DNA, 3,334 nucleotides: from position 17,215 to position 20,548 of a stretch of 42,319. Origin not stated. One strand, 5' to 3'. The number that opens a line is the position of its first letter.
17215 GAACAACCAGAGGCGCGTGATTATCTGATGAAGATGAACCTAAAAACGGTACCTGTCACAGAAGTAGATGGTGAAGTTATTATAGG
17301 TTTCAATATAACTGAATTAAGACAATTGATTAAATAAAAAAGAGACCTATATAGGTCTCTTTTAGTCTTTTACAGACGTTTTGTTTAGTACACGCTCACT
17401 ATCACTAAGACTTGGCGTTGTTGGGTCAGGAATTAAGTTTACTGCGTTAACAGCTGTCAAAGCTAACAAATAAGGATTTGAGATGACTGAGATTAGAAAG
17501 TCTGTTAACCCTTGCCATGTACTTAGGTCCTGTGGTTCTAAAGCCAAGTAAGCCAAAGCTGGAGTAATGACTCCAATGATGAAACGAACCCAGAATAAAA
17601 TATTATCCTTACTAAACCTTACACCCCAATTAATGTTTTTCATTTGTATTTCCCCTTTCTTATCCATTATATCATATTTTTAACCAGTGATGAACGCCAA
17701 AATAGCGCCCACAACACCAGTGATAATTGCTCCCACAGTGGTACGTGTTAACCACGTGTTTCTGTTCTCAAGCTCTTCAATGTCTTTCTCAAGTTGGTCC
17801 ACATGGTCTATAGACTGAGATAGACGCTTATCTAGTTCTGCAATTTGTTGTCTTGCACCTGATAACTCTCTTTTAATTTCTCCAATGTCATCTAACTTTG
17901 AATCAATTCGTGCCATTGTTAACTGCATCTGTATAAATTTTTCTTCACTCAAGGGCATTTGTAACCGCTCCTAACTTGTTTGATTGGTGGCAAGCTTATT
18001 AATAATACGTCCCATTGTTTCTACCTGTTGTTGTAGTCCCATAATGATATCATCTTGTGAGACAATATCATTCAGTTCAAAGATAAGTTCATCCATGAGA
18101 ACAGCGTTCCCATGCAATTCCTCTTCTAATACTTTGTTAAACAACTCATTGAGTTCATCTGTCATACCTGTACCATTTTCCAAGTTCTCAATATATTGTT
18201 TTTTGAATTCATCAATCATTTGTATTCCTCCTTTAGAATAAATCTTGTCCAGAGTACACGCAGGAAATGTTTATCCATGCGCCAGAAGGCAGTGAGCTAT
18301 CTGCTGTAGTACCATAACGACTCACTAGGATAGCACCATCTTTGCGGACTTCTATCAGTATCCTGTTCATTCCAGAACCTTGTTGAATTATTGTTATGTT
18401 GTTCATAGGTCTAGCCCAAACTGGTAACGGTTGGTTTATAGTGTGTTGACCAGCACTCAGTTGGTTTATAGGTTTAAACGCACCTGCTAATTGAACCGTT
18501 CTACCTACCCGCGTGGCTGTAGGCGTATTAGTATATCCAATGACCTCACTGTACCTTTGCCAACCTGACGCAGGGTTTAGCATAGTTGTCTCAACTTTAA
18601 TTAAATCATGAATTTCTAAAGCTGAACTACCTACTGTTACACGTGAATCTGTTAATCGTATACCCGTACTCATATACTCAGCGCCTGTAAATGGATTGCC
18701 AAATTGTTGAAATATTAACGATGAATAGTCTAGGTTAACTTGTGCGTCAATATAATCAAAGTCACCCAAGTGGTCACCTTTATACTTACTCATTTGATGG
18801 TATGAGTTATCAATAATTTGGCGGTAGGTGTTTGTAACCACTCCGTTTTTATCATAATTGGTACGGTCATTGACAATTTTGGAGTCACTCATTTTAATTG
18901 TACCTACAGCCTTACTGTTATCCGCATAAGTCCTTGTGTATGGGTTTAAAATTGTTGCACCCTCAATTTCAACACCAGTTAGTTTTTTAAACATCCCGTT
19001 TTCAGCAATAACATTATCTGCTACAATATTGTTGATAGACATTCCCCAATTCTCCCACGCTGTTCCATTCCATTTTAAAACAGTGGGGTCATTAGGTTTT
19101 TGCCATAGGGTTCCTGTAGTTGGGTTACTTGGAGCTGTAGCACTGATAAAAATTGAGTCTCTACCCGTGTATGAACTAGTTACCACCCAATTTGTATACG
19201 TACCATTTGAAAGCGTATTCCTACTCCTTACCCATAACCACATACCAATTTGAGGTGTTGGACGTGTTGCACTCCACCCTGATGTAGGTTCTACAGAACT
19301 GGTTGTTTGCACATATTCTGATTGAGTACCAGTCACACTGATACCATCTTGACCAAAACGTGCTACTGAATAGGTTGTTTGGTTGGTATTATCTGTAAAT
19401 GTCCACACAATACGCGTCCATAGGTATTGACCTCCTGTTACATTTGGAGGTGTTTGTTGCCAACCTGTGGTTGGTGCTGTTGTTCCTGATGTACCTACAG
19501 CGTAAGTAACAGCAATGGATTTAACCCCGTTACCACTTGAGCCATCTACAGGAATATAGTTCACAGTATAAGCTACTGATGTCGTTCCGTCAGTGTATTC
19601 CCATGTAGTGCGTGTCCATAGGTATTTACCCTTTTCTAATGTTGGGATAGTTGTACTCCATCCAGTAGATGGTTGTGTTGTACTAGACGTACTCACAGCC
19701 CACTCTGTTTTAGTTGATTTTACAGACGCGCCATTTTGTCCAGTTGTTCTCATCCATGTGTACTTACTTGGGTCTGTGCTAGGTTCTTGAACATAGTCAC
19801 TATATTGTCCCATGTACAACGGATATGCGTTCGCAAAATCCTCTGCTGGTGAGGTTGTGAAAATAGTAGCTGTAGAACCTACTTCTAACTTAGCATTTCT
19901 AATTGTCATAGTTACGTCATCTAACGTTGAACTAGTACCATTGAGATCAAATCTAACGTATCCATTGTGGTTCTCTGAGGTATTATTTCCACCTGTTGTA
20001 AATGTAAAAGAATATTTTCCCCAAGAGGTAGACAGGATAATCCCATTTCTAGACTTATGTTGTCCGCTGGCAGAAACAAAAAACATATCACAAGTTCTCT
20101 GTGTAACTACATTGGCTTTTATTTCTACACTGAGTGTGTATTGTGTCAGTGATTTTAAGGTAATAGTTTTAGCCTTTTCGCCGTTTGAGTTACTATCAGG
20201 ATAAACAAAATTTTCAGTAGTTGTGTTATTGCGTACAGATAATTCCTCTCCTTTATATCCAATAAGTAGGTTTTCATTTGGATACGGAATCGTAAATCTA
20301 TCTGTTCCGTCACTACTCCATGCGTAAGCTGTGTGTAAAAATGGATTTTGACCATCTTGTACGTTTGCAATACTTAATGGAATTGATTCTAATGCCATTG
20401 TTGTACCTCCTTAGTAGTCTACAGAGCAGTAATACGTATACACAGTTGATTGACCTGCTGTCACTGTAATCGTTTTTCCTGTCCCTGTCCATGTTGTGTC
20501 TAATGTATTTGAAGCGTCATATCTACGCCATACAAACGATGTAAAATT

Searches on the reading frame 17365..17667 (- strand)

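Call 45: search_protein_families(library=phrogs, proteins=[window:17365-17667:-], max_evalue=0.00001)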
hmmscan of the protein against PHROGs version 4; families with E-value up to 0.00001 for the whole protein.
window:17365-17667:- (101 aa): 2 families
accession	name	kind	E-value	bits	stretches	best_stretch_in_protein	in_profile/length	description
phrog_33625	-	lysis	1.1e-14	55.2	1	12-71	3-62/64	holin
phrog_297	-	lysis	8e-10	39.9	1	8-100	5-88/176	holin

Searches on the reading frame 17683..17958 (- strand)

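Call 45: search_protein_families(library=phrogs, proteins=[window:17683-17958:-], max_evalue=0.00001)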
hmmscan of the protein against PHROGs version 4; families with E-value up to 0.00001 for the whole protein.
window:17683-17958:- (92 aa): 3 families
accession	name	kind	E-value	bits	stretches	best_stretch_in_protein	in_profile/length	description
phrog_689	-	lysis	2.4e-15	57.5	1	5-91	8-86/91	holin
phrog_937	-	other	1.1e-08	36.4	1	22-90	28-106/115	hemolysin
phrog_1193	-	other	6.5e-08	33.5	1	25-87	8-71/76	hemolysin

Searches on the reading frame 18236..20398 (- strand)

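Call 45: search_protein_families(library=phrogs, proteins=[window:18236-20398:-], max_evalue=0.00001)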
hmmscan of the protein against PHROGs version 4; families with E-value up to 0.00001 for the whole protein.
window:18236-20398:- (721 aa): 12 families
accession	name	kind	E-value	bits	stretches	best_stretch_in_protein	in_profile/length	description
phrog_6468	-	tail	5e-59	201.1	1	12-715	757-1363/1366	tail fiber protein; host specificity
phrog_10693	-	moron, auxiliary metabolic gene and host takeover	4.8e-43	148.6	2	220-362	613-758/1219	host range and adsorption protein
phrog_19556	-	tail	7.6e-43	148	1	92-352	80-334/645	tail fiber protein; host specificity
phrog_28865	-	tail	2e-42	146.3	2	145-358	295-525/810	tail protein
phrog_30133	-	head and packaging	6.1e-39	135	1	194-508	56-405/621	virion structural protein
phrog_5983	-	tail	2.9e-29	103.7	1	20-218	25-243/300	tail protein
phrog_38044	-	unknown function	5.8e-25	87.5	2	285-415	2459-2604/3576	-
phrog_15074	-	unknown function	1.4e-24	86.6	1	219-343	1297-1421/1773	-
phrog_33923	-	unknown function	3.9e-16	58.1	2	164-250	545-630/2146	-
phrog_3791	-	tail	4.2e-16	59.9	1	16-217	303-527/529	major tail protein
phrog_8704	-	tail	3.2e-14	52.3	1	17-240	1103-1346/1719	tail protein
phrog_27485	-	unknown function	5.1e-08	33.3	0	286-352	158-225/577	-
